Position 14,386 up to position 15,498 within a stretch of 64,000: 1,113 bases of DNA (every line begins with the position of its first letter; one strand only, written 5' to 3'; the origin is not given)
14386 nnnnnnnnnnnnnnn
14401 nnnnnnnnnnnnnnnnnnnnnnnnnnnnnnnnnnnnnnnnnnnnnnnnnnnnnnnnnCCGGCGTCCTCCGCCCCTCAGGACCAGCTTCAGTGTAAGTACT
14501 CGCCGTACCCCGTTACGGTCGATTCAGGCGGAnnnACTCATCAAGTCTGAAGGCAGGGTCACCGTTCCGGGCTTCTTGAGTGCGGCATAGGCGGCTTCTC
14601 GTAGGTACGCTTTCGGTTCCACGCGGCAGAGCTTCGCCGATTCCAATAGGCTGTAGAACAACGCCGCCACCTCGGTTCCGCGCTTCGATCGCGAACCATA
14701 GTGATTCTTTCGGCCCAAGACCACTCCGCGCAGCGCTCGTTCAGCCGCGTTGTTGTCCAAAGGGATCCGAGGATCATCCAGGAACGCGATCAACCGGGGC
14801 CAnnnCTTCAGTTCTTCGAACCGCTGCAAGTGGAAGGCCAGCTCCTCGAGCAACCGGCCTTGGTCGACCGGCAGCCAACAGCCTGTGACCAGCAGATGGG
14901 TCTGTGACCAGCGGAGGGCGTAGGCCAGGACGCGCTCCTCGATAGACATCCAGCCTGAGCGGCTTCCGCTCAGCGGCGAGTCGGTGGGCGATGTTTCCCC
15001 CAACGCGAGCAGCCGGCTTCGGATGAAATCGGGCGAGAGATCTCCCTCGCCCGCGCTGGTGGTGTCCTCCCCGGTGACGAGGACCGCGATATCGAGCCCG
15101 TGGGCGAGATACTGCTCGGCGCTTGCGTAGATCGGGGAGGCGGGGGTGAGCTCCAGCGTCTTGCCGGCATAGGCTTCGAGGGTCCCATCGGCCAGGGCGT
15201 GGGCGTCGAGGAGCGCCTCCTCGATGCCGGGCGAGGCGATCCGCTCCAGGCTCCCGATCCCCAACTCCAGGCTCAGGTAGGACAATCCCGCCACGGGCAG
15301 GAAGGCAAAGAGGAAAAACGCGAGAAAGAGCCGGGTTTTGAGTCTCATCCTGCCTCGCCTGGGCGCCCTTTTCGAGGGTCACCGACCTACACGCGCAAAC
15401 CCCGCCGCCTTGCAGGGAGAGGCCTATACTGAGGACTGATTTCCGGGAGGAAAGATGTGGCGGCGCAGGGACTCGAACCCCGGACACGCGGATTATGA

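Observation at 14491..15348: IS66-family transposase C-terminal remnant fused in-frame into and splitting a sensor histidine kinase gene, immediately beside tRNA-Met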

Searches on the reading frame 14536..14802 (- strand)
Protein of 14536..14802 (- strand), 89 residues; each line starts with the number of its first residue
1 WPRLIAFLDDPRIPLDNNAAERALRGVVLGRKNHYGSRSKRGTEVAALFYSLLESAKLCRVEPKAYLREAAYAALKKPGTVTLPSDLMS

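Call 13: find_homologous_proteins(query=window:14536-14802:-)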
Query seq(89 aa) (89 aa): 1007 proteins with E <= 0.001 among 1010 candidates; the best 120 are listed.
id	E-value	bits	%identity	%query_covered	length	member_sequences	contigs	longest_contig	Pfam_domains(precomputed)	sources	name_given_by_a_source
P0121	4.0e-47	176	96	100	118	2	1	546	PF03050.21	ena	-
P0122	4.2e-47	176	96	100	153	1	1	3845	PF03050.21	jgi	-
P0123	2.6e-38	148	80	100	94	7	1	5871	PF03050.21,PF13817.12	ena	-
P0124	2.9e-37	145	78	100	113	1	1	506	PF03050.21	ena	-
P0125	3.2e-37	144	78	100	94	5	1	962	PF03050.21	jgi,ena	-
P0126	7.0e-37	143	79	97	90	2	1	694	PF03050.21,PF13817.12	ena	-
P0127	1.8e-36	142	79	98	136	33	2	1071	PF03050.21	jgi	jgi:transposase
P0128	1.9e-36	142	78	98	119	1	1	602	PF03050.21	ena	-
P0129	3.0e-36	141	76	98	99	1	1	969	PF03050.21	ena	-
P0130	3.6e-36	141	81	94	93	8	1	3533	PF03050.21,PF13817.12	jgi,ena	-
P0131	6.4e-36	140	78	100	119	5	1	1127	PF03050.21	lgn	-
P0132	9.7e-36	140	75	100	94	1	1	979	PF03050.21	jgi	jgi:transposase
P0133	9.9e-36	140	75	100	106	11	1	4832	PF03050.21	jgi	-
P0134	1.2e-35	140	79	97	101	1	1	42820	PF03050.21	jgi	jgi:transposase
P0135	1.4e-35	139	74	100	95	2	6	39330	PF03050.21,PF13817.12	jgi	jgi:transposase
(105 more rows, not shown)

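Call 15: find_encoding_contigs(protein=P0122, flank=5000)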
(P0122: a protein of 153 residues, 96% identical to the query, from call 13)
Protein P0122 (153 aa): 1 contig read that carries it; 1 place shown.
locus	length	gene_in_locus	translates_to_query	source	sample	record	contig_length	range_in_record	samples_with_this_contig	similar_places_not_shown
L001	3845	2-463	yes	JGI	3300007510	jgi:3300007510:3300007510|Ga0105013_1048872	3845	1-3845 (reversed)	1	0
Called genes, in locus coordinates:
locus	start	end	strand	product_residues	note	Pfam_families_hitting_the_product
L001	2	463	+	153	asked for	PF03050:DDE_Tnp_IS66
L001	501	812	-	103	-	-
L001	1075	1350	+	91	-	-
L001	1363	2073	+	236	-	-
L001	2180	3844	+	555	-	?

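Call 16: find_encoding_contigs(protein=P0121, flank=5000)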
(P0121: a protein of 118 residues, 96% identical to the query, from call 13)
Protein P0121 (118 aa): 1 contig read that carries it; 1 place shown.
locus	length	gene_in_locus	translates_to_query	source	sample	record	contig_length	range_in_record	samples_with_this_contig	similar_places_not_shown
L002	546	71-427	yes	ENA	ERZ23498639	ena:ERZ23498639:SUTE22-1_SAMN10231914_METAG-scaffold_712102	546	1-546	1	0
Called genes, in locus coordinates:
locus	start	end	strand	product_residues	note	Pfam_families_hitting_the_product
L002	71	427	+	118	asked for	PF03050:DDE_Tnp_IS66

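Call 30: find_encoding_contigs(protein=P0135, flank=3000, max_places=6)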
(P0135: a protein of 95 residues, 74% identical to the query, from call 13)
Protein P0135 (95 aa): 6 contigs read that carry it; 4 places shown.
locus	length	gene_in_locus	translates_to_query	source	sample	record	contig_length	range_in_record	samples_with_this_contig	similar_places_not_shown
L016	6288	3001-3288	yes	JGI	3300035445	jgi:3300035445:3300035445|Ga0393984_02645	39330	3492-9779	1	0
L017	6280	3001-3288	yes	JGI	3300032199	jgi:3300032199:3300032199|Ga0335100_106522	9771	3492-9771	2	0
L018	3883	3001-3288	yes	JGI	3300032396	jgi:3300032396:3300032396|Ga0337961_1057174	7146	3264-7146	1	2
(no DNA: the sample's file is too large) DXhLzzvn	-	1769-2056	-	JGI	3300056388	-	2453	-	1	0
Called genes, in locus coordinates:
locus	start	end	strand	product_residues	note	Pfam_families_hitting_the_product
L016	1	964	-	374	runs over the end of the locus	PF14294:DUF4372, PF01609:DDE_Tnp_1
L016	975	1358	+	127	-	-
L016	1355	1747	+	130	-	PF05717:TnpB_IS66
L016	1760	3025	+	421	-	PF13005:zf-IS66 (weak), PF03050:DDE_Tnp_IS66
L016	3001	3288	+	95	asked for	PF03050:DDE_Tnp_IS66, PF13817:DDE_Tnp_IS66_C (faint)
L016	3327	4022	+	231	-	-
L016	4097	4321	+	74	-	-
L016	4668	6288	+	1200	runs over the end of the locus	-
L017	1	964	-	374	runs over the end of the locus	PF14294:DUF4372, PF01609:DDE_Tnp_1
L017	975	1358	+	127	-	-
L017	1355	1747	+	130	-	PF05717:TnpB_IS66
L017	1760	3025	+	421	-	PF13005:zf-IS66 (weak), PF03050:DDE_Tnp_IS66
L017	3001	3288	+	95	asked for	PF03050:DDE_Tnp_IS66, PF13817:DDE_Tnp_IS66_C (faint)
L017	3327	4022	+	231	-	-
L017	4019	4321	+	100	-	-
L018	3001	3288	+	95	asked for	PF03050:DDE_Tnp_IS66, PF13817:DDE_Tnp_IS66_C (faint)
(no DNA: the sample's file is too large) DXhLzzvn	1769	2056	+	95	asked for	PF03050:DDE_Tnp_IS66, PF13817:DDE_Tnp_IS66_C (faint)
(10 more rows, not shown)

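Call 31: find_encoding_contigs(protein=P0134, flank=3000, max_places=3)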
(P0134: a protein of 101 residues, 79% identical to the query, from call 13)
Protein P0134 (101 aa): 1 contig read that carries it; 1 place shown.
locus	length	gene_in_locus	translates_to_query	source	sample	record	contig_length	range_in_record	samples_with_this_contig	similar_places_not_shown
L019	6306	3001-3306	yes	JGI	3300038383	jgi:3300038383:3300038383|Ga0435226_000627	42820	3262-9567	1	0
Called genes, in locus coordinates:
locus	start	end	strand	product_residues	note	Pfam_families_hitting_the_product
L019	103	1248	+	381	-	PF00078:RVT_1, PF08388:GIIM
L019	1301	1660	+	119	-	-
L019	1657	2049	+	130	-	PF05717:TnpB_IS66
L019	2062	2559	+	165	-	-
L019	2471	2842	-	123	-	PF03050:DDE_Tnp_IS66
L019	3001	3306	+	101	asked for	PF03050:DDE_Tnp_IS66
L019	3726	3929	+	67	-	-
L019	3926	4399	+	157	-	PF00872:Transposase_mut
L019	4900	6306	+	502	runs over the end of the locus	PF13472:Lipase_GDSL_2 (weak), PF16822:ALGX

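Call 32: find_encoding_contigs(protein=P0123, flank=3000, max_places=3)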
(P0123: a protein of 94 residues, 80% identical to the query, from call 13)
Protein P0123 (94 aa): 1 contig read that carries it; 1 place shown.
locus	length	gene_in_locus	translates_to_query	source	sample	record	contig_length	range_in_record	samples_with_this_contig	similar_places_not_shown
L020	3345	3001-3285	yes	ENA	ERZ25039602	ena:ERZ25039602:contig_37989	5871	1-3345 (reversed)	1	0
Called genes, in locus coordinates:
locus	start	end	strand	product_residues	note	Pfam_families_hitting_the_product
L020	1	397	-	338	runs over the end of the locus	PF02899:Phage_int_SAM_1, PF00589:Phage_integrase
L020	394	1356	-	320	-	PF00589:Phage_integrase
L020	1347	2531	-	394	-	PF02899:Phage_int_SAM_1 (faint), PF00589:Phage_integrase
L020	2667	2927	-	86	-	-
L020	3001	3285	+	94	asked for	PF03050:DDE_Tnp_IS66, PF13817:DDE_Tnp_IS66_C (faint)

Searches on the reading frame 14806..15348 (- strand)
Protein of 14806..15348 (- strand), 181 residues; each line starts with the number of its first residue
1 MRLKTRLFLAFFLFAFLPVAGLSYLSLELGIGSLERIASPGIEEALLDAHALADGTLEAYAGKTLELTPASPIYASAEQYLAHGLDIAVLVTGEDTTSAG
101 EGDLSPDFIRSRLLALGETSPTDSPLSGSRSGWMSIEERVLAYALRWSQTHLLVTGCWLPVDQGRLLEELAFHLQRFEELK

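Call 48: find_homologous_proteins(query=window:14806-15348:-, max_evalue=1e-20)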
Query seq(181 aa): 661 candidates shared short words with the query, none scored E <= 1e-20.
